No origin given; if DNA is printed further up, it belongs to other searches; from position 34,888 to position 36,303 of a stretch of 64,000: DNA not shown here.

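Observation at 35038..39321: Four translationally coupled genes (ATGA overlaps at every junction): PQQ beta-propeller, HemN-like radical SAM, UbiC-like chorismate lyase and WxWxIP flavin halogenase-family enzyme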

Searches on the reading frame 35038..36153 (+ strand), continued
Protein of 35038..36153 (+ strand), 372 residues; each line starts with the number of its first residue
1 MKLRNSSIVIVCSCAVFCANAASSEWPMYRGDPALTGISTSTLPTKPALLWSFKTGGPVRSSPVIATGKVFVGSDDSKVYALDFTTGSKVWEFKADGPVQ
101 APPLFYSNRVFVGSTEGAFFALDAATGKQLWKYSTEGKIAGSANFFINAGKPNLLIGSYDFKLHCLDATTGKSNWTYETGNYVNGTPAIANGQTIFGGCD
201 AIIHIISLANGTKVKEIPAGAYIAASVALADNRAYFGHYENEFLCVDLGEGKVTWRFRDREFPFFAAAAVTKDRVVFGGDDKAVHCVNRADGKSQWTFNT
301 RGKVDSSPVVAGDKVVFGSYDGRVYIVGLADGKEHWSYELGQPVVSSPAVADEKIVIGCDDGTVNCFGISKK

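Call 58: fold_search(model_id=the predicted structure, library=pdb)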
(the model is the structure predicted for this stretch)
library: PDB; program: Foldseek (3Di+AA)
matches with E <= 10: 2000; with E <= 0.001: 1961
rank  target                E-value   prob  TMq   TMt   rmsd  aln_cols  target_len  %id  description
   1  6tjg                  2.1e-27  1.00  0.81  0.94   1.7       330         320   26  Crystal structure of the computationally designed Cake8 protein (released 2020-05-06)
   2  9a3d_MODEL_1_A        2.2e-26  1.00  0.78  0.74  23.6       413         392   18  Model of E. coli BamB by in-cell photo-crosslinking MS and deep learning (released 2023-02-24)
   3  6tji_A                3.0e-26  1.00  0.72  0.75   3.6       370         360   23  Crystal structure of the computationally designed Cake10 protein (released 2020-05-06)
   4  6tjh_A                5.1e-26  1.00  0.71  0.73   3.8       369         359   24  Crystal structure of the computationally designed Cake9 protein (released 2020-05-06)
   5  8prj                  6.8e-24  1.00  0.75  0.87   1.7       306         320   30  The structure of v31Bagel8 (released 2024-07-24)
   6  8bvq_B                1.3e-23  1.00  0.75  0.77   5.1       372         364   19  E. coli BAM complex (BamABCDE) bound to darobactin B (released 2023-05-24)
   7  8orr                  2.4e-23  1.00  0.75  0.79   4.5       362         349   21  Outer membrane protein assembly factor BamB from Klebsiella pneumoniae (released 2024-04-24)
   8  9cnz_B                2.8e-23  1.00  0.76  0.81   5.0       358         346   20  Structure of BAM complexed with PTB2 ligand in detergent (released 2024-12-25)
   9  9cnw_B                3.3e-23  1.00  0.75  0.81   5.1       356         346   20  CryoEM structure of the APO-BAM complex in DDM detergent (released 2024-12-25)
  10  9p1u_B                4.0e-23  1.00  0.74  0.80   3.8       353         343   19  beta-barrel assembly machine from Escherichia coli in an late state of LptD assembly (released 2026-03-11)
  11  7tt1_B                4.0e-23  1.00  0.75  0.80   4.2       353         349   19  BamABCDE bound to substrate EspP class 4 (released 2022-03-30)
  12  3q54                  4.9e-23  1.00  0.76  0.81   5.1       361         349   19  Crystal structure of Escherichia coli BamB (released 2012-05-09)
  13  6l8a_F                5.2e-23  1.00  0.78  0.65   4.0       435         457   19  Tetrathionate hydrolase from Acidithiobacillus ferrooxidans (released 2020-11-11)
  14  6y7o_A                5.5e-23  1.00  0.79  0.92   2.2       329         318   21  The complex between the eight-bladed symmetrical designer protein Tako8 and the silicotungstic acid Keggin (STA) (released 2020-12-16)
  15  3q7o                  6.8e-23  1.00  0.76  0.78   5.2       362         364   18  The crystal structure of BamB from the BAM complex in spacegroup P213 (released 2011-02-09)
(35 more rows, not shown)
